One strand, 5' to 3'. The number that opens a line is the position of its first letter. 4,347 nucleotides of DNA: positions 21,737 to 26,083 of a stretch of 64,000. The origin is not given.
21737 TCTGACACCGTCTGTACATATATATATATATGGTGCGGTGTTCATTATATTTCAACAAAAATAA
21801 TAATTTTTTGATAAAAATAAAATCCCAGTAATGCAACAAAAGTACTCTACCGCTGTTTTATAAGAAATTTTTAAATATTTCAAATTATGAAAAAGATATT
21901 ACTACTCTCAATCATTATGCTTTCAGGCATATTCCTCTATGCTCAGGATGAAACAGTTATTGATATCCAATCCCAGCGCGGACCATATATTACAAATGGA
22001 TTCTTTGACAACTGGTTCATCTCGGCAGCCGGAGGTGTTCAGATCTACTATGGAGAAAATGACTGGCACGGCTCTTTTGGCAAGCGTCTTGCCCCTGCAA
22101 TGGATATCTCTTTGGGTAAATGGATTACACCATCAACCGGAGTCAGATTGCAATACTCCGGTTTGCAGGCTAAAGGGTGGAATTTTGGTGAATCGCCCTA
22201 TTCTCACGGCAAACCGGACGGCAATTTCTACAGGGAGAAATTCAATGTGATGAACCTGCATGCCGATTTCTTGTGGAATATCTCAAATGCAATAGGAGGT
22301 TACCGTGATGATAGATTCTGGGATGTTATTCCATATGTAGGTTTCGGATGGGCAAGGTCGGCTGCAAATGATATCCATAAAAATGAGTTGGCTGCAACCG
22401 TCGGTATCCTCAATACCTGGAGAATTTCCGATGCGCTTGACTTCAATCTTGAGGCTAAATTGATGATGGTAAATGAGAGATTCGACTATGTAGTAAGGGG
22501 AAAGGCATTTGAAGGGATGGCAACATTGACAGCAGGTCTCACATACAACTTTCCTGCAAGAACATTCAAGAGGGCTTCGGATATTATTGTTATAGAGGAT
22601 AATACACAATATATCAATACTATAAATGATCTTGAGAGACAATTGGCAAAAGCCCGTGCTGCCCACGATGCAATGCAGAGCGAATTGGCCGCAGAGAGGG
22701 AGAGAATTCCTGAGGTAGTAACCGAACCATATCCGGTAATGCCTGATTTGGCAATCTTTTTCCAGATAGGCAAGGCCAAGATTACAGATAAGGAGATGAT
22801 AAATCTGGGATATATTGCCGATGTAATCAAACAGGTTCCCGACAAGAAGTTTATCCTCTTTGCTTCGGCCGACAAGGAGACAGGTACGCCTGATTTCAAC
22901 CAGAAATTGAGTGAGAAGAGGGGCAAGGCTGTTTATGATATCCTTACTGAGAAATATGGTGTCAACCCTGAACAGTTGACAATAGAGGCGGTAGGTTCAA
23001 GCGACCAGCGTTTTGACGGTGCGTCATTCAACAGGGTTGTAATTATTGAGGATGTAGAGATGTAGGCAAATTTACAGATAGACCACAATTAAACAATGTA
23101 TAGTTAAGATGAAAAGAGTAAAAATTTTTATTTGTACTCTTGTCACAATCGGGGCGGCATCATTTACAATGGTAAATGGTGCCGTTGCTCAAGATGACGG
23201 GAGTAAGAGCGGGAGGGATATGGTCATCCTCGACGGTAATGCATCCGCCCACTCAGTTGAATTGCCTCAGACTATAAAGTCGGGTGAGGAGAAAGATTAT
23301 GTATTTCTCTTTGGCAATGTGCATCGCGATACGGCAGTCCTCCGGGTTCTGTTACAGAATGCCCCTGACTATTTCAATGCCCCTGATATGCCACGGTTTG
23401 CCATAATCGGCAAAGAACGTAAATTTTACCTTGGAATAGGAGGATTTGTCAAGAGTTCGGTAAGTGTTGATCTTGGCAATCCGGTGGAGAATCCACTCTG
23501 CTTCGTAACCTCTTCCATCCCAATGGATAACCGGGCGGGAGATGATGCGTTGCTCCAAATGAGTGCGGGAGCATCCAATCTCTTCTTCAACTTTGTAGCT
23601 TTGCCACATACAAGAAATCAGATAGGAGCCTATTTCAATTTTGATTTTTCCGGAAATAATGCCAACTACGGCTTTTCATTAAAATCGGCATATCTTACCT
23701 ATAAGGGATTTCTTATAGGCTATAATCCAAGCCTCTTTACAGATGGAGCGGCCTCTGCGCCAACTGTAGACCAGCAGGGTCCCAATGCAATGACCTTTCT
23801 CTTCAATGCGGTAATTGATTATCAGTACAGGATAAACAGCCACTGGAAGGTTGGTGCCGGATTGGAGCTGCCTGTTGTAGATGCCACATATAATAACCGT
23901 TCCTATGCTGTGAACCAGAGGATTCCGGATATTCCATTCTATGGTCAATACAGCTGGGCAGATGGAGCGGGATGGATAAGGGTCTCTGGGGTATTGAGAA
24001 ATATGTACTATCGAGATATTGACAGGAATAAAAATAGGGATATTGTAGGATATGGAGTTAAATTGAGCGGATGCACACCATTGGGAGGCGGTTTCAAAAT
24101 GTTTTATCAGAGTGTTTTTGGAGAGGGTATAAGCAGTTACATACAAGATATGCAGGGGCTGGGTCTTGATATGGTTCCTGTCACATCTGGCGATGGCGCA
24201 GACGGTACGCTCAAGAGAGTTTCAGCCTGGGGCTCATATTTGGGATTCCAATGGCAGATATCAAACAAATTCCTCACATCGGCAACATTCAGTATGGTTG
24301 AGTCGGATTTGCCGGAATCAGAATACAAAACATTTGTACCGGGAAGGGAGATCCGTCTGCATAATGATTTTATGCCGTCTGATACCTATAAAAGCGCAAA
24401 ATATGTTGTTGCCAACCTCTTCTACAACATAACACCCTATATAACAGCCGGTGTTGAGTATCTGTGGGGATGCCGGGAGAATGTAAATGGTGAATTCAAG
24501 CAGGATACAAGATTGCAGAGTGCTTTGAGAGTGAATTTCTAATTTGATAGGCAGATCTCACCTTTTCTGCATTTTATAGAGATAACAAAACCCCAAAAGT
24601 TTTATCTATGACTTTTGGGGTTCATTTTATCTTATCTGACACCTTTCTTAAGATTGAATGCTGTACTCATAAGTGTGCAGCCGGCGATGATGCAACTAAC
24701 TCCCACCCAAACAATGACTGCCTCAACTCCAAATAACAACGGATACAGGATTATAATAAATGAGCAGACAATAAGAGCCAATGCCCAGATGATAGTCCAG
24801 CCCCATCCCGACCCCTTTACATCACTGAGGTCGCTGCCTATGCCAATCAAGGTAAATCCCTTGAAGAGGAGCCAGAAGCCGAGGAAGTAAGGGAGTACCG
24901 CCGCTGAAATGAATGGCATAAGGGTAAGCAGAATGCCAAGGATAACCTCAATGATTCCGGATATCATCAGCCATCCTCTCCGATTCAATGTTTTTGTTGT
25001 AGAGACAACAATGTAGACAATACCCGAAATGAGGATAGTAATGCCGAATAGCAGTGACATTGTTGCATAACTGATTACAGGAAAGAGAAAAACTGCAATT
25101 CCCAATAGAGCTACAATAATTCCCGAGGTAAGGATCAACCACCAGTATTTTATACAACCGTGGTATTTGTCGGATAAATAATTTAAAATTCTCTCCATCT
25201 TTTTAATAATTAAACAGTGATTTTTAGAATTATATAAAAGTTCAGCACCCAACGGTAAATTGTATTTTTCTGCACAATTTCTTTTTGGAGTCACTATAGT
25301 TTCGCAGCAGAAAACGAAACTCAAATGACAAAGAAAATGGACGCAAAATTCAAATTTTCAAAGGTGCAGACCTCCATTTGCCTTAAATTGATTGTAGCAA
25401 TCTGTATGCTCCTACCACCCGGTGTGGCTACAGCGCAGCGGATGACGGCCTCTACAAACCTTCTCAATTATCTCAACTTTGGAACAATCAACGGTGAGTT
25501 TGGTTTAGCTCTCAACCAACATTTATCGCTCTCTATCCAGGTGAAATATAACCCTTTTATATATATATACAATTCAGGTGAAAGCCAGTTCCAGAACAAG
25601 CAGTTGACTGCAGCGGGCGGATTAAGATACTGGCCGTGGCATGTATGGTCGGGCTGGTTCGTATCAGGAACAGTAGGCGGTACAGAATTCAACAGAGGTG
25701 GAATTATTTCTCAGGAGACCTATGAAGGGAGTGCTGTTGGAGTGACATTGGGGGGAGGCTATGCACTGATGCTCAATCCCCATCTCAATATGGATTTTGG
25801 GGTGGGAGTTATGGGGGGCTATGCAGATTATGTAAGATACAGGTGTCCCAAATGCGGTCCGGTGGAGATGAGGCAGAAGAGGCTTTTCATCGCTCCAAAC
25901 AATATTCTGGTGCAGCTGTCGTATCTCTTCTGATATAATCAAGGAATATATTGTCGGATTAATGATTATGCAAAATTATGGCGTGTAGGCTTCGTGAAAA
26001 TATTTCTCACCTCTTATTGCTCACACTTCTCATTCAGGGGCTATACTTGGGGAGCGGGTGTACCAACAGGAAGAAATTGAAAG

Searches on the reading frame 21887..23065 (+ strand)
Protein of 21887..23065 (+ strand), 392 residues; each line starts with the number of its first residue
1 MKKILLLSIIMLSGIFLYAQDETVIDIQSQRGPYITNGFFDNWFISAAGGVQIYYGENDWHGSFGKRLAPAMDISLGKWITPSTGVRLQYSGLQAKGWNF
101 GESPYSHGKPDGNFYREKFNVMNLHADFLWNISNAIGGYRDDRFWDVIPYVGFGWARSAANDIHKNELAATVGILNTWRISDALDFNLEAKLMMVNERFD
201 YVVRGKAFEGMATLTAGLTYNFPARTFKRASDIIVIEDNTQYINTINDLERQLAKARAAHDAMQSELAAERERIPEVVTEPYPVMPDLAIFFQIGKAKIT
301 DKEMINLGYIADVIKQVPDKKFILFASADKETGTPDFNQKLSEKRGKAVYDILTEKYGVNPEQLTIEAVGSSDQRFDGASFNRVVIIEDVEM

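Call 28: search_protein_families(library=pfam, proteins=[window:21887-23065:+], max_evalue=0.00001)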
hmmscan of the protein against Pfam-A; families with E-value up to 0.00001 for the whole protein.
window:21887-23065:+ (392 aa): 1 family
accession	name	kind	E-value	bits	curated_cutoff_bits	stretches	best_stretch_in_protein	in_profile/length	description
PF00691.25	OmpA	-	7.9e-12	45.8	27.2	1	291-377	1-87/98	OmpA family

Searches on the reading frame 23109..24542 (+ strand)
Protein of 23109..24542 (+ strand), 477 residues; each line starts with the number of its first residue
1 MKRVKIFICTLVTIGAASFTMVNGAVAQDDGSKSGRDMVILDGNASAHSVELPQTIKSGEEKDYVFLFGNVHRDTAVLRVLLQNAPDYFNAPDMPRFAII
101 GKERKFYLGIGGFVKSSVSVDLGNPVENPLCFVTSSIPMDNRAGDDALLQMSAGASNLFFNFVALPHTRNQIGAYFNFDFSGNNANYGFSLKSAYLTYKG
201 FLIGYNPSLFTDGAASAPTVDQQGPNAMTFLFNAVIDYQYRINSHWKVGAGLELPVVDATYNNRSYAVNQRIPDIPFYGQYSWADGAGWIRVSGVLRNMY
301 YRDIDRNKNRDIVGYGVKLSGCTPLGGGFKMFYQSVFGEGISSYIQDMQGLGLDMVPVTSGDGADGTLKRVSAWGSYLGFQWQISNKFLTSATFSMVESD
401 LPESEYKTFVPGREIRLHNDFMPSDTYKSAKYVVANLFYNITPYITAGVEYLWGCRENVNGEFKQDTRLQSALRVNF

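Call 28: search_protein_families(library=pfam, proteins=[window:23109-24542:+], max_evalue=0.00001)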
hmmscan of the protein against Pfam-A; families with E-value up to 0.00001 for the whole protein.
window:23109-24542:+ (477 aa): 1 family
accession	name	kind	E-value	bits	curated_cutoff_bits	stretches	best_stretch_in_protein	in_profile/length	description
PF19577.5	DcaP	-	3.2e-06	26.9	27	0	131-257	91-219/410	DcaP outer membrane protein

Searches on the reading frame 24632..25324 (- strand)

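Call 28: search_protein_families(library=pfam, proteins=[window:24632-25324:-], max_evalue=0.00001)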
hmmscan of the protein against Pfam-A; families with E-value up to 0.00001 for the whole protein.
window:24632-25324:- (230 aa): 1 family
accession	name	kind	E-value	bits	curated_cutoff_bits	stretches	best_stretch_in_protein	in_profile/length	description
PF03729.18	DUF308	-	2.9e-16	59.9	25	2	67-133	2-71/73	Short repeat of unknown function (DUF308)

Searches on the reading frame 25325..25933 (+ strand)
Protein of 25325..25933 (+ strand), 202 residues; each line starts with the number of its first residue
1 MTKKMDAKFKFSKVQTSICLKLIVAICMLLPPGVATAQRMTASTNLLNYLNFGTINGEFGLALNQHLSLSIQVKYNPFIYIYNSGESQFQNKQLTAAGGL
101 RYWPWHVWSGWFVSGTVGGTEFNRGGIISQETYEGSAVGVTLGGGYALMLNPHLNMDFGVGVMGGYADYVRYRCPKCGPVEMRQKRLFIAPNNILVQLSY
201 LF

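Call 28: search_protein_families(library=pfam, proteins=[window:25325-25933:+], max_evalue=0.00001)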
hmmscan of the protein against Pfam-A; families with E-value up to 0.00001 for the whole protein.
window:25325-25933:+ (202 aa): 1 family
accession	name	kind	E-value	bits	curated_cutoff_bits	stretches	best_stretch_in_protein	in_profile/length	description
PF12099.14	DUF3575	-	1.3e-33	116.2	21.1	1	25-202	3-177/177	Protein of unknown function (DUF3575)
